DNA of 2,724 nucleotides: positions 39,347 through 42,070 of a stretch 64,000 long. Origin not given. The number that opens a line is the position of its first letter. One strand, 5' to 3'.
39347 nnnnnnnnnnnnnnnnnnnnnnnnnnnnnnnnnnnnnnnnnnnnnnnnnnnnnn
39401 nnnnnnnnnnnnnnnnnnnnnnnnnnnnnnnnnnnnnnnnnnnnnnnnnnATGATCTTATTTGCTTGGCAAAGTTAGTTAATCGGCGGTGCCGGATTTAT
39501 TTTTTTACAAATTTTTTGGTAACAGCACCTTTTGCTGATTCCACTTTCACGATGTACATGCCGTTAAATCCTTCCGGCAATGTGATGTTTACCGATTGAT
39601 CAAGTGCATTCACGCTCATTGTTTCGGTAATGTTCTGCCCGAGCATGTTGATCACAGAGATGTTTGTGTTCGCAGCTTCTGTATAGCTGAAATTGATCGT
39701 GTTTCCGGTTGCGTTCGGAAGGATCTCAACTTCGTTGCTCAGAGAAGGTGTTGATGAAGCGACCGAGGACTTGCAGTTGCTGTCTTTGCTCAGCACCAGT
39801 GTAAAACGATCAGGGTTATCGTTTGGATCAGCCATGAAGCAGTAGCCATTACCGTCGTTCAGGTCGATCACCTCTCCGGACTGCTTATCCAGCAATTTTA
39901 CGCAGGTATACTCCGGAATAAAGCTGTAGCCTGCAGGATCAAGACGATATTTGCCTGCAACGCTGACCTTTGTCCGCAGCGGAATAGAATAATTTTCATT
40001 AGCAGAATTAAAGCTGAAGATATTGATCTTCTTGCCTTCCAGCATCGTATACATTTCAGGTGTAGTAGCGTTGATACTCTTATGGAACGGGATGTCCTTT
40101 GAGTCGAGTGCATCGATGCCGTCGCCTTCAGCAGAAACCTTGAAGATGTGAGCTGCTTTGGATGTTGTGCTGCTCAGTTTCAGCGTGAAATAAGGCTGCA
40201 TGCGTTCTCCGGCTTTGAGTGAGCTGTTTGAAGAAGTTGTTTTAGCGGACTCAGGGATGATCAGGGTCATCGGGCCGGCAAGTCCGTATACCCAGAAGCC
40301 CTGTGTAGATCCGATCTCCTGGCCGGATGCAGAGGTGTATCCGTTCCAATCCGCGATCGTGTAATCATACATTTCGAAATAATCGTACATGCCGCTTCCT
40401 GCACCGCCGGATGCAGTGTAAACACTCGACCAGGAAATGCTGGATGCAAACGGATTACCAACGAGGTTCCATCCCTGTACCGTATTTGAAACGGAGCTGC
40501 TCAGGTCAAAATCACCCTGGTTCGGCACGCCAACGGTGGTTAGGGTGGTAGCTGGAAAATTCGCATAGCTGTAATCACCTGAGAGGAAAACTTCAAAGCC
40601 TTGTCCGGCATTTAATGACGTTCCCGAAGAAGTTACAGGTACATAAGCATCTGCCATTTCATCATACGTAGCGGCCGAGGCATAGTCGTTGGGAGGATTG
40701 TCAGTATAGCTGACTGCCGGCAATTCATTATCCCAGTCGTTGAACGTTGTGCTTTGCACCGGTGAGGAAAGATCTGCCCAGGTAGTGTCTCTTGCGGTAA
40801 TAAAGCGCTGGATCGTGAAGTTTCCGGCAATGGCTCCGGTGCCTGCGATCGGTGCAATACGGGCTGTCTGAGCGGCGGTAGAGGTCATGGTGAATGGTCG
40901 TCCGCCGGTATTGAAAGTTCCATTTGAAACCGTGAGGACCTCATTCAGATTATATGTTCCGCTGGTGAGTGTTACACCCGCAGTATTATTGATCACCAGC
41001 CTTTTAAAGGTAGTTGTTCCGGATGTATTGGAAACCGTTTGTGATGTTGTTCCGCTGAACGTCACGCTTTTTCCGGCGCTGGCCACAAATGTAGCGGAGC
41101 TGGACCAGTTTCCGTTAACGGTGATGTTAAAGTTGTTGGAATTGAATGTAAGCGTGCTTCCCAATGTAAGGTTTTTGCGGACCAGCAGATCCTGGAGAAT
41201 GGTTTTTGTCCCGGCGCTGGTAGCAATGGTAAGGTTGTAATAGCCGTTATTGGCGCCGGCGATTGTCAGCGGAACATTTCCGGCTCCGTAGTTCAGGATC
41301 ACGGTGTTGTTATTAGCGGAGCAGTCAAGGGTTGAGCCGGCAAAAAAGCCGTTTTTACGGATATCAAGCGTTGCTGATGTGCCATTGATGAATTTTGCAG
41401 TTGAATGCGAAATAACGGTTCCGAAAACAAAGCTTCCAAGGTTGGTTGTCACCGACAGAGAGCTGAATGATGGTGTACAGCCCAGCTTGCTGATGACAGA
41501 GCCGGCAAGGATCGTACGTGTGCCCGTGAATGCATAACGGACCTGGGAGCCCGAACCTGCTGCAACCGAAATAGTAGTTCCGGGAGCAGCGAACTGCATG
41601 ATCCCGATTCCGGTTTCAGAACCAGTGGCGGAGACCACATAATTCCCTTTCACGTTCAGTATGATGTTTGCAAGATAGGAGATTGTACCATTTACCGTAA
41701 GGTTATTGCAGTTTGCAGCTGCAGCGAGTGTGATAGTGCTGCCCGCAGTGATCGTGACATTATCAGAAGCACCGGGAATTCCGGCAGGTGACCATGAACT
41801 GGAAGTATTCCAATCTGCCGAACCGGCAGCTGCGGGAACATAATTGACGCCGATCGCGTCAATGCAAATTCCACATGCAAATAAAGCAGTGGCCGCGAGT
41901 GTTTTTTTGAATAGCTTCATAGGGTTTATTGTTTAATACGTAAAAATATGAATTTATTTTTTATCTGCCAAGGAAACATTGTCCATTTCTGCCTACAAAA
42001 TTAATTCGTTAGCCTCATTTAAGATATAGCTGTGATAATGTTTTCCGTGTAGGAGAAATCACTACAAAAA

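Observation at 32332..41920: Self-contained exosortase / PID-CTERM mini-peptide / paired T9SS-cargo locus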

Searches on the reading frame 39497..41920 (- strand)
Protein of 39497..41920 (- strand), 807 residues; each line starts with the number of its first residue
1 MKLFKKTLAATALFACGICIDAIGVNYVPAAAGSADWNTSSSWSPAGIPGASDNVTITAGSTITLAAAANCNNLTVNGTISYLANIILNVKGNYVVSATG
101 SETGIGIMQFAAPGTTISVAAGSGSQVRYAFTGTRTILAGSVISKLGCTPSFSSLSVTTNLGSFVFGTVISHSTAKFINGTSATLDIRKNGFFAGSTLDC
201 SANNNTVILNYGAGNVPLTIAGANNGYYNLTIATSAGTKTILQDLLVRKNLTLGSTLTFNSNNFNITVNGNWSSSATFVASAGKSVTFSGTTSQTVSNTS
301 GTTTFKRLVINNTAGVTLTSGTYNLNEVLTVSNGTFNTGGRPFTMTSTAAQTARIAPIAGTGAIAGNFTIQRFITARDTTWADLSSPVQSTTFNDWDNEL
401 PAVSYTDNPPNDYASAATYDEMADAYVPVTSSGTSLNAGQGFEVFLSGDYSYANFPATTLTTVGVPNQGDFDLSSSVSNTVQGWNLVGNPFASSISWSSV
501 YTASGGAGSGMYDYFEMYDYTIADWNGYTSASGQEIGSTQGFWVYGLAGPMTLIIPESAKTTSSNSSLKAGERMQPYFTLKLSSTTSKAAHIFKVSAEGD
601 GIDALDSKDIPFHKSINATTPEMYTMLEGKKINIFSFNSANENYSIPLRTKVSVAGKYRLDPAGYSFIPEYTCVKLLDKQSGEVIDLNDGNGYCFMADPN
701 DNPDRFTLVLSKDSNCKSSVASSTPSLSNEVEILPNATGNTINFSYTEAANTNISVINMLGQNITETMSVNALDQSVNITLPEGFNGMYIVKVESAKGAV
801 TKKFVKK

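Call 3: search_protein_families(library=ncbifam, proteins=[window:39497-41920:-], max_evalue=0.1)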
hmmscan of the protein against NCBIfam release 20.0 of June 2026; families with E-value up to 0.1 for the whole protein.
window:39497-41920:- (807 aa): 2 families
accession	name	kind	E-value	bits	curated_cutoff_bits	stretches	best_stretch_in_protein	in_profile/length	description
TIGR04183.1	Por_Secre_tail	domain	1.9e-12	47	23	1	735-807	3-72/72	T9SS type A sorting domain-containing protein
NF038205.1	Campy_LoFi_RPT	repeat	0.012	15.6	25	1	192-210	3-22/23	LOFI repeat protein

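Call 4: search_protein_families(library=pfam, proteins=[window:39497-41920:-], max_evalue=0.1)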
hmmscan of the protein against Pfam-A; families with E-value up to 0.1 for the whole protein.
window:39497-41920:- (807 aa): 2 families
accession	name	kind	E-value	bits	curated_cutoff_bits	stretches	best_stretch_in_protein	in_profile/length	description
PF18962.6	Por_Secre_tail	-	3.6e-07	30.8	27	1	735-805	3-74/75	Secretion system C-terminal sorting domain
PF10162.14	G8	-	0.00056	20.2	22.9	1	42-95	1-58/124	G8 domain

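Call 20: find_homologous_proteins(query=window:39497-41920:-, max_evalue=1e-10)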
Query window:39497-41920:- (807 aa): 146 proteins with E <= 1e-10 among 8000 candidates; the best 120 are listed.
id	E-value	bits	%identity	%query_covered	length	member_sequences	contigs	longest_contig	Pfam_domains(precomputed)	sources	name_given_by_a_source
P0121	0.0e+0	1756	100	100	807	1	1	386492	PF18962.8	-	-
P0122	0.0e+0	1223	70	100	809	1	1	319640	PF10162.15,PF18962.8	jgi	jgi:hypothetical protein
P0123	0.0e+0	1043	62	100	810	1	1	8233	PF18962.8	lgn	-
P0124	0.0e+0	1022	60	100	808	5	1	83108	PF18962.8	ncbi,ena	-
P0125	0.0e+0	1020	61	100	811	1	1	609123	PF18962.8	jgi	-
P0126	8.1e-298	1008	59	100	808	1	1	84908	PF10162.15,PF18962.8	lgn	-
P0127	1.3e-290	984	60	99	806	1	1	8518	PF18962.8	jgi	jgi:hypothetical protein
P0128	2.6e-290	983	59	100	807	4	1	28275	PF18962.8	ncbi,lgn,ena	-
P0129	1.1e-289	981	63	93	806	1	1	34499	PF18962.8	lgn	-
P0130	1.0e-287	975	58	100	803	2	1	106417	PF18962.8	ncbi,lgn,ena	-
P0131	3.7e-287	973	59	100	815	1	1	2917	PF18962.8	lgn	-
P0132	1.8e-286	971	62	93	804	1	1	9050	PF18962.8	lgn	-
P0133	1.6e-285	967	60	94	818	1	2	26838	PF18962.8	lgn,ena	-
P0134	6.0e-285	966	60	96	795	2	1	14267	PF18962.8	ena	-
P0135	2.1e-283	960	60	96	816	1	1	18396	PF18962.8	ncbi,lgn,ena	-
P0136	5.2e-282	956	60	100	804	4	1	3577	PF18962.8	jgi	jgi:hypothetical protein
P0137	2.7e-281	953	61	93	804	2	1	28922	PF18962.8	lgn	-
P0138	2.5e-277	940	58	100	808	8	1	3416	PF18962.8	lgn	-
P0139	2.9e-276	937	57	99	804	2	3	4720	PF18962.8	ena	-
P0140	9.5e-271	919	55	100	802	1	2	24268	PF18962.8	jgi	jgi:hypothetical protein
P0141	2.1e-270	917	55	100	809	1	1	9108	PF18962.8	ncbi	-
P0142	7.0e-261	886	55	99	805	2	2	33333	PF18962.8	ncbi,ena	-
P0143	1.7e-256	871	56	96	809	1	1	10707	PF18962.8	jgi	jgi:Secretion system C-terminal sorting domain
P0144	5.6e-256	870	55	100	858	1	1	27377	PF18962.8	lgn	-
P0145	1.1e-254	865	57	96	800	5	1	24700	PF18962.8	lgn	-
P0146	1.5e-253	862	56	96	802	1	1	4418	PF18962.8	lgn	-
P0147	1.3e-243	829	61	79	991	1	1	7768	PF18962.8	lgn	-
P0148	6.6e-242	823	61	79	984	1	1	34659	PF18962.8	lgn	-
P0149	4.4e-241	821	53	100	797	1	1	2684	PF18962.8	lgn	-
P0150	3.3e-235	801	61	76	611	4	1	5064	PF18962.8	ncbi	ncbi:MAG: T9SS type A sorting domain-containing protein, partial [Bacteroidia bacterium]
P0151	1.1e-233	796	50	100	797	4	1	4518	PF18962.8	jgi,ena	-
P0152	8.2e-231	787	52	100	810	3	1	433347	PF18962.8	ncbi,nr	ncbi:MAG: T9SS type A sorting domain-containing protein [Bacteroidetes bacterium]|nr:T9SS type A sor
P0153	2.1e-229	782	52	100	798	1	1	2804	PF18962.8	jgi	jgi:hypothetical protein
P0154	9.7e-229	780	52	100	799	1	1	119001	PF18962.8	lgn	-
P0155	4.4e-225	768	48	100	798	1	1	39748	PF18962.8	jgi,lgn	jgi:hypothetical protein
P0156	3.3e-224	765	50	97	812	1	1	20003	PF18962.8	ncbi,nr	ncbi:MAG: T9SS type A sorting domain-containing protein [Bacteroidota bacterium]|nr:T9SS type A sort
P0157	4.5e-223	761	50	100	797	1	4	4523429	PF18962.8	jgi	jgi:hypothetical protein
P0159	6.9e-223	760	51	100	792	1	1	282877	PF18962.8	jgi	jgi:hypothetical protein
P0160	1.9e-222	759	50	100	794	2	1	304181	PF18962.8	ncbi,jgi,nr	ncbi:MAG: hypothetical protein K0S44_1602 [Bacteroidetes bacterium]|jgi:hypothetical protein|nr:hypo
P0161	8.0e-222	757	50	100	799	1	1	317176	PF18962.8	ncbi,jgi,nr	ncbi:MAG: hemagluttinin repeat-containing protein [Bacteroidota bacterium]|jgi:hypothetical protein|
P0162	3.2e-221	755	51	98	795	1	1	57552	PF18962.8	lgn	-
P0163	2.7e-217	742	49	96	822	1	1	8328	PF18962.8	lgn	-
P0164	1.2e-216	740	49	100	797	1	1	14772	PF18962.8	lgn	-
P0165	3.6e-216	738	50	100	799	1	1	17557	PF18962.8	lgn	-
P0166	1.2e-215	736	49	99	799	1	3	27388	PF18962.8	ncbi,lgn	-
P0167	4.2e-215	735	51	95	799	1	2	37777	PF18962.8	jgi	jgi:hypothetical protein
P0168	4.8e-215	734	50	71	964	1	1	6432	PF18962.8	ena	-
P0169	4.8e-214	731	51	72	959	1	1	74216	PF18962.8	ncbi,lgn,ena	-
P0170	5.6e-214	731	48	99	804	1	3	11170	PF18962.8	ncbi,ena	-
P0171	7.2e-213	727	48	99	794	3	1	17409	PF18962.8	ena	-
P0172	1.3e-212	726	50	72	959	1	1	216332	PF18962.8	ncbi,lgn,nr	ncbi:MAG: C-terminal target protein [Bacteroidetes bacterium]|nr:C-terminal target protein [Bacteroi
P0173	1.8e-212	726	50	71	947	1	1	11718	PF10162.15,PF18962.8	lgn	-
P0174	8.3e-210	717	49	100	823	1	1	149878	PF18962.8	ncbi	-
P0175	4.1e-208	711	47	99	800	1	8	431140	PF18962.8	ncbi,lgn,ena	-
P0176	3.9e-207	708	52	73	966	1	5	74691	PF18962.8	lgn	-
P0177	6.4e-204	698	47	97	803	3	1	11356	PF18962.8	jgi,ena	-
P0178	1.1e-203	697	49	73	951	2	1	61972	PF18962.8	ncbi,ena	-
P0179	5.6e-203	695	47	99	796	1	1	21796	PF18962.8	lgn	-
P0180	1.5e-201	690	48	76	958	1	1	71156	PF18962.8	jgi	-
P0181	7.2e-200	684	46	100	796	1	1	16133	PF18962.8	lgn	-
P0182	4.8e-199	682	47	97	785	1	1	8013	PF18962.8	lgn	-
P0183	2.2e-198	679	46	99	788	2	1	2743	PF18962.8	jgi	-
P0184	1.5e-197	677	48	100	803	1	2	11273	PF18962.8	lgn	-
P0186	3.2e-195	669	47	97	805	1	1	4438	PF18962.8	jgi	jgi:hypothetical protein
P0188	5.2e-194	665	47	99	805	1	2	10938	PF18962.8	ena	-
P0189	1.8e-192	660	52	72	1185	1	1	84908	PF10162.15,PF18962.8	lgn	-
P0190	7.7e-190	651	53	72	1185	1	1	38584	PF10162.15,PF18962.8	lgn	-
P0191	1.5e-189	650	53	72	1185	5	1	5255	PF18962.8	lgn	-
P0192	1.4e-186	640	46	98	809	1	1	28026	PF18962.8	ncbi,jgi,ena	ncbi:MAG: T9SS type A sorting domain-containing protein [Bacteroidota bacterium]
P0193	3.6e-186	639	45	100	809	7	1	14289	PF18962.8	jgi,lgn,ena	-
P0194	5.3e-186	638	53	72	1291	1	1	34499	PF18962.8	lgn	-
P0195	1.1e-185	637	45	99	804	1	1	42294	PF18962.8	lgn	-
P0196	5.9e-185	635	52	72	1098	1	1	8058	PF18962.8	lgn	-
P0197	7.7e-185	635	46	99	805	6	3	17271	PF18962.8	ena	-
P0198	5.1e-184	632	45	97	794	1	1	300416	PF18962.8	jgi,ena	jgi:hypothetical protein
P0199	7.4e-184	631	50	72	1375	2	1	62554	PF18962.8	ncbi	-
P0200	9.9e-184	631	53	72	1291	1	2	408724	PF18962.8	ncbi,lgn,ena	-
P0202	1.6e-182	627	49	72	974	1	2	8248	PF18962.8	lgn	-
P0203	7.0e-182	625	52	72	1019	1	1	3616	PF18962.8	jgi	jgi:hypothetical protein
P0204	4.2e-181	622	44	100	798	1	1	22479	PF18962.8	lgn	-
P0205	4.4e-181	622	44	99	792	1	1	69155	PF18962.8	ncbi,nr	ncbi:MAG: T9SS type A sorting domain-containing protein [Bacteroidetes bacterium]|nr:T9SS type A sor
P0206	1.5e-179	617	45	98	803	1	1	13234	PF18962.8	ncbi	-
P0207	9.5e-178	611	52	76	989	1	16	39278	PF18962.8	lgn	-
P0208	2.8e-177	610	52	72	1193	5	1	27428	PF18962.8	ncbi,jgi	-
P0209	5.3e-176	605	43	99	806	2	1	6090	PF10162.15,PF18962.8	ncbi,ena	-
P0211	6.8e-175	602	50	69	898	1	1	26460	PF18962.8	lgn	-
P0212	1.1e-174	601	46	92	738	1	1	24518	PF18962.8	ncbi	ncbi:MAG: T9SS type A sorting domain-containing protein, partial [Bacteroidota bacterium]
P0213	5.9e-173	595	45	96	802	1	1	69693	PF18962.8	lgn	-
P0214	1.0e-170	588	43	96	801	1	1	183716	PF18962.8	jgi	jgi:hypothetical protein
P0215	2.2e-168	580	43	96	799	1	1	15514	PF18962.8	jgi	jgi:hypothetical protein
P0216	1.4e-166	574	42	98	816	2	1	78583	PF18962.8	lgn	-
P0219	6.1e-163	562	43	96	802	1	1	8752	PF18962.8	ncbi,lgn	-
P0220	2.1e-152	527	45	69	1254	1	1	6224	PF18962.8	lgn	-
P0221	1.6e-127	445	39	69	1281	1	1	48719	PF18962.8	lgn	-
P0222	3.1e-124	434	46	65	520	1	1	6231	PF18962.8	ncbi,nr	ncbi:MAG: T9SS type A sorting domain-containing protein, partial [Bacteroidia bacterium]|nr:T9SS typ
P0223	8.5e-121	423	37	69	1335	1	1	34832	PF18962.8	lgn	-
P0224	2.5e-118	415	42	74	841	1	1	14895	PF18962.8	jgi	-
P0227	4.2e-117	411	39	72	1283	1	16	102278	PF10162.15,PF18962.8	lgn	-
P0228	1.1e-116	409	36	96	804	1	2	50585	PF18962.8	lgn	-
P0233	1.5e-106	376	42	70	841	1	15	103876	PF10162.15,PF18962.8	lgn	-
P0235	4.4e-89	318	38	67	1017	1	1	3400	PF26628.1,PF18962.8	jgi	jgi:hypothetical protein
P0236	6.4e-86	307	36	74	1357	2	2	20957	PF10162.15,PF18962.8,PF00041.28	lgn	-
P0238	8.0e-82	294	34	74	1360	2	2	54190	PF00041.28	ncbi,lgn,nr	ncbi:MAG: T9SS type A sorting domain-containing protein [Flavobacteriales bacterium]|nr:T9SS type A 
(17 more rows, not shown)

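Call 33: predict_structure(alignment_id=A2)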
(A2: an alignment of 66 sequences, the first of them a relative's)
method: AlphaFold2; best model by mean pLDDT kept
length: 807 residues; sequences in the alignment: 66
mean_pLDDT: 90.5   pTM: 0.78
mean pLDDT of the five models: 90.5, 89.5, 88.8, 88.5, 86.7
residues with pLDDT >= 90: 563; 70-90: 209; 50-70: 24; < 50: 11
segments of 3 or more residues with pLDDT < 50: 718-726
pLDDT, mean of each block of 10 residues (from residue 1): 71 62 82 94 95 95 95 96 94 95 95 92 89 95 94 96 93 96 96 93 96 93 85 91 96 94 97 96 97 95 96 98 98 97 96 96 97 91 95 96 91 92 90 95 94 93 97 91 91 96 94 92 90 90 91 97 85 81 90 91 86 90 91 91 91 92 91 90 84 90 92 65 51 87 81 87 85 87 85 80 85
secondary structure, 60 per line:
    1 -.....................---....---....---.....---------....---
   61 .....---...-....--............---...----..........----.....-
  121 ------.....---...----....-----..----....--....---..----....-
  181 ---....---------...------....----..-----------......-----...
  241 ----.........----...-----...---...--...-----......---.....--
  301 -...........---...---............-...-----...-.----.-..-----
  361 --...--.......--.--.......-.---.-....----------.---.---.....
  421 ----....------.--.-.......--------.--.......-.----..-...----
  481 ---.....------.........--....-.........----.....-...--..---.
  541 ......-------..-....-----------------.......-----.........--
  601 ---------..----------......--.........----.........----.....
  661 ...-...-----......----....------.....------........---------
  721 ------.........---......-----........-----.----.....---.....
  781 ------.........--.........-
elements in order (helices of 4 or more, strands of 3 or more residues): H2-22 E26-29 E33-36 E54-57 E61-65 E69-71 E73-76 E79-90 E94-96 E101-110 E115-119 E127-131 E135-137 E142-145 E157-160 E163-166 E176-179 E184-187 E197-199 E206-209 E227-232 E238-240 E245-253 E258-260 E266-268 E272-274 E277-279 E285-290 E294-298 E302-312 E316-318 E322-333 E335-337 E343-345 E363-365 E368-374 E380-386 H394-397 E416-420 E425-428 E440-446 E458-464 E484-488 H497-503 H506-509 E511-519 E524-528 E540-546 E578-584 E590-598 E622-627 E630-638 E643-651 E656-663 E673-678 E683-686 E693-697 E704-711 H727-730 E731-735 E739-744 E750-757 E768-772 E776-780 E787-795 E798-806
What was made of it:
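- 39497..41920 (-): cargoS: 807-aa T9SS type-A cargo and first gene of the operon. Signal peptide; beta-helix at about aa 26-340 (nt 40901-41845); conserved RemA-like module at aa 343-716 (nt 39773-40894) with invariant N485-L-x-G-N-P490; disordered linker at aa 718-726; CTD at aa 731-807 (nt 39500-39730). AF2 model with pLDDT 90.5 (call 33).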

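Call 35: fold_search(model_id=the predicted structure, library=pdb)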
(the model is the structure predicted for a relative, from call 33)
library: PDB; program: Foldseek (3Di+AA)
matches with E <= 10: 1032; with E <= 0.001: 2
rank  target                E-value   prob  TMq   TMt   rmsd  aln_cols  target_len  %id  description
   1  7ptp_A                8.3e-06  0.96  0.09  0.09  27.8       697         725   11  In-situ structure of pentameric S-layer protein (released 2021-12-15)
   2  3e0g_A                6.2e-04  0.77  0.10  0.16  26.9       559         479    8  Structure of the Leukemia Inhibitory Factor Receptor (LIF-R) domains D1-D5 (released 2008-09-23)
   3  7c7u_B                7.4e-03  0.44  0.08  0.11  22.5       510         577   10  Biofilm associated protein - BSP domain (released 2021-05-12)
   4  8d74_B                8.4e-03  0.51  0.10  0.17  20.4       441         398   10  Cryo-EM structure of human CNTF signaling complex: model containing the interaction core region (released 2023-03-29)
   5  7c7u_A                9.6e-03  0.41  0.08  0.11  22.2       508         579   10  Biofilm associated protein - BSP domain (released 2021-05-12)
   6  6xi3                  1.0e-02  0.38  0.10  0.17  26.0       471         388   10  Crystal structure of tetra-tandem repeat in extending region of large adhesion protein (released 2020-10-14)
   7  4g5a_A                1.4e-02  1.00  0.09  0.65   2.1        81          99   14  Crystal structure of a putative member of duf 3244 protein family (BT_1867) from Bacteroides thetaiotaomicron VPI-5482 (released 2012-09-19)
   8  9x1i_A                1.8e-02  0.16  0.08  0.07  28.8       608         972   10  Structure of endo-beta-N-acetylglucosaminidase HS (released 2026-03-18)
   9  6u7i_C                2.4e-02  0.98  0.08  0.10  17.3       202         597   12  Faecalibacterium prausnitzii Beta-glucuronidase (released 2019-10-30)
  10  2xyc                  2.8e-02  0.72  0.08  0.21  21.4       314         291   11  CRYSTAL STRUCTURE OF NCAM2 IGIV-FN3I (released 2011-02-23)
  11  7pg0_A                2.8e-02  0.15  0.10  0.10  23.4       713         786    8  Low resolution Cryo-EM structure of full-length insulin receptor bound to 3 insulin with visible ddm micelle, conf 1 (released 2022-02-02)
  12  10ft_A                3.0e-02  0.30  0.11  0.15  27.2       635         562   10  Cryo-EM structure of receptor tyrosine kinase ROS1 in complex with NELL2 (released 2026-02-25)
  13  6u7i_B                3.5e-02  1.00  0.08  0.10   7.7       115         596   15  Faecalibacterium prausnitzii Beta-glucuronidase (released 2019-10-30)
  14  5k93_A                4.2e-02  0.89  0.09  0.26  14.6       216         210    9  PapD wild-type chaperone (released 2016-07-20)
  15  8gl8_D                4.9e-02  1.00  0.08  0.59   3.9        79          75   22  The Type 9 Secretion System Extended Translocon - SprA-PorV-PPI-RemZ-SkpA-SprE complex (released 2024-01-31)
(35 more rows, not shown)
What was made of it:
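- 39497..41920 (-): The CTD superposes on solved T9SS CTDs 8gl6_D, 8gl8_D and 8qb1_A (call 35).
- On T9SS type-A cargo: The cargoS CTD model superposes on RemA and mirolase CTDs, probability 1.0, TM-score (target-normalised) 0.60-0.66 (call 35).
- Tried and rejected: The top hit, an S-layer protein, has a TM-score of 0.09 (call 35).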

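Call 39: find_encoding_contigs(protein=P0233, flank=8000, max_places=2)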
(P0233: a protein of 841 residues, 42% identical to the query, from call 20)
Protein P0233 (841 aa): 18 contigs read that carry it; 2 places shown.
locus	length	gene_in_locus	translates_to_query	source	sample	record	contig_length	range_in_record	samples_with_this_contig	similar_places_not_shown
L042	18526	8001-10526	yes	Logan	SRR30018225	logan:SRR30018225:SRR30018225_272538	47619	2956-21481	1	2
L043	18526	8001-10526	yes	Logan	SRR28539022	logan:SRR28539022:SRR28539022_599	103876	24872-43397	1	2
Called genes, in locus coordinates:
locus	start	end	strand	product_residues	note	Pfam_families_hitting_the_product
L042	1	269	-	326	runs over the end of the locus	PF00535:Glycos_transf_2, PF13641:Glyco_tranf_2_3 (weak)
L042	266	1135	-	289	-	PF00685:Sulfotransfer_1, PF13469:Sulfotransfer_3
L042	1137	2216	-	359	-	PF01041:DegT_DnrJ_EryC1, PF01212:Beta_elim_lyase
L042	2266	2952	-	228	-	-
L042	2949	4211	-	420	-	PF00005:ABC_tran, PF13304:AAA_21 (faint)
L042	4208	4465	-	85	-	PF09834:DUF2061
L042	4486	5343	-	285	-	PF01061:ABC2_membrane, PF12698:ABC2_membrane_3 (weak)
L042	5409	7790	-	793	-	-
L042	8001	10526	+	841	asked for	PF10162:G8 (faint), PF18962:Por_Secre_tail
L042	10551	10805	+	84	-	PF28310:PID_CTERM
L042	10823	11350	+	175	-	PF09721:Exosortase_EpsH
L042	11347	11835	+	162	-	-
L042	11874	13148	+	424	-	PF00464:SHMT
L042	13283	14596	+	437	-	PF00364:Biotin_lipoyl, PF25997:BSH_YhbJ (weak), PF26018:BSH_RND_rel (faint), PF02817:E3_binding, PF00198:2-oxoacid_dh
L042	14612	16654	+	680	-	PF13428:TPR_14 (faint), PF07676:PD40 (weak)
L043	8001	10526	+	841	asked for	PF10162:G8 (faint), PF18962:Por_Secre_tail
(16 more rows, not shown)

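Call 40: find_encoding_contigs(protein=P0238, flank=8000, max_places=2)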
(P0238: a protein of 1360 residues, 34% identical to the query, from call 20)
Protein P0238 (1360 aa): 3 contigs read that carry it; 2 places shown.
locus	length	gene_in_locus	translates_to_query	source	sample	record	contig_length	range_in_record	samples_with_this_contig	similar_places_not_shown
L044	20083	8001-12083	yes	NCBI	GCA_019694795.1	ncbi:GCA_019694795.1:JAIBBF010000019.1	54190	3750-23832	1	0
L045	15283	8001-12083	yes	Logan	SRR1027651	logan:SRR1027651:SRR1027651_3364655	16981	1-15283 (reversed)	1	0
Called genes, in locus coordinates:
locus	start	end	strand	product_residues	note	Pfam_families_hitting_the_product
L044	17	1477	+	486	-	PF14134:DUF4301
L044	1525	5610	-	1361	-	PF22352:K319L-like_PKD (faint), PF13573:SprB (faint), PF18911:PKD_4, PF00801:PKD (weak), PF13585:CHU_C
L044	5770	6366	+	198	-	PF01121:CoaE, PF13238:AAA_18 (faint)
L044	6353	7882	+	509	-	PF03853:YjeF_N, PF01256:Carb_kinase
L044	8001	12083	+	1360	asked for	PF00041:fn3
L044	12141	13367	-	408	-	PF00155:Aminotran_1_2, PF01041:DegT_DnrJ_EryC1, PF00266:Aminotran_5 (faint), PF01053:Cys_Met_Meta_PP (weak)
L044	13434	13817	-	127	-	PF07610:DUF1573, PF22544:HYDIN_VesB_CFA65-like_Ig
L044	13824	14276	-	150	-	PF07610:DUF1573, PF22544:HYDIN_VesB_CFA65-like_Ig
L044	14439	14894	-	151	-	PF07610:DUF1573, PF22544:HYDIN_VesB_CFA65-like_Ig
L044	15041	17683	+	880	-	PF00133:tRNA-synt_1, PF09334:tRNA-synt_1g (weak), PF13603:tRNA-synt_1_2, PF08264:Anticodon_1, PF10458:Val_tRNA-synt_C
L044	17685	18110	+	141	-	-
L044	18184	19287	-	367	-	PF17957:Big_7 (weak), PF05096:Glu_cyclase_2, PF21959:DUF6923 (faint)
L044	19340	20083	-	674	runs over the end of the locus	PF07719:TPR_2 (faint), PF07676:PD40 (weak), PF00691:OmpA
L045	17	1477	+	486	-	PF14134:DUF4301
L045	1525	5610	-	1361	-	PF22352:K319L-like_PKD (faint), PF13573:SprB (faint), PF18911:PKD_4, PF00801:PKD (weak), PF13585:CHU_C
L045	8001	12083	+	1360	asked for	PF00041:fn3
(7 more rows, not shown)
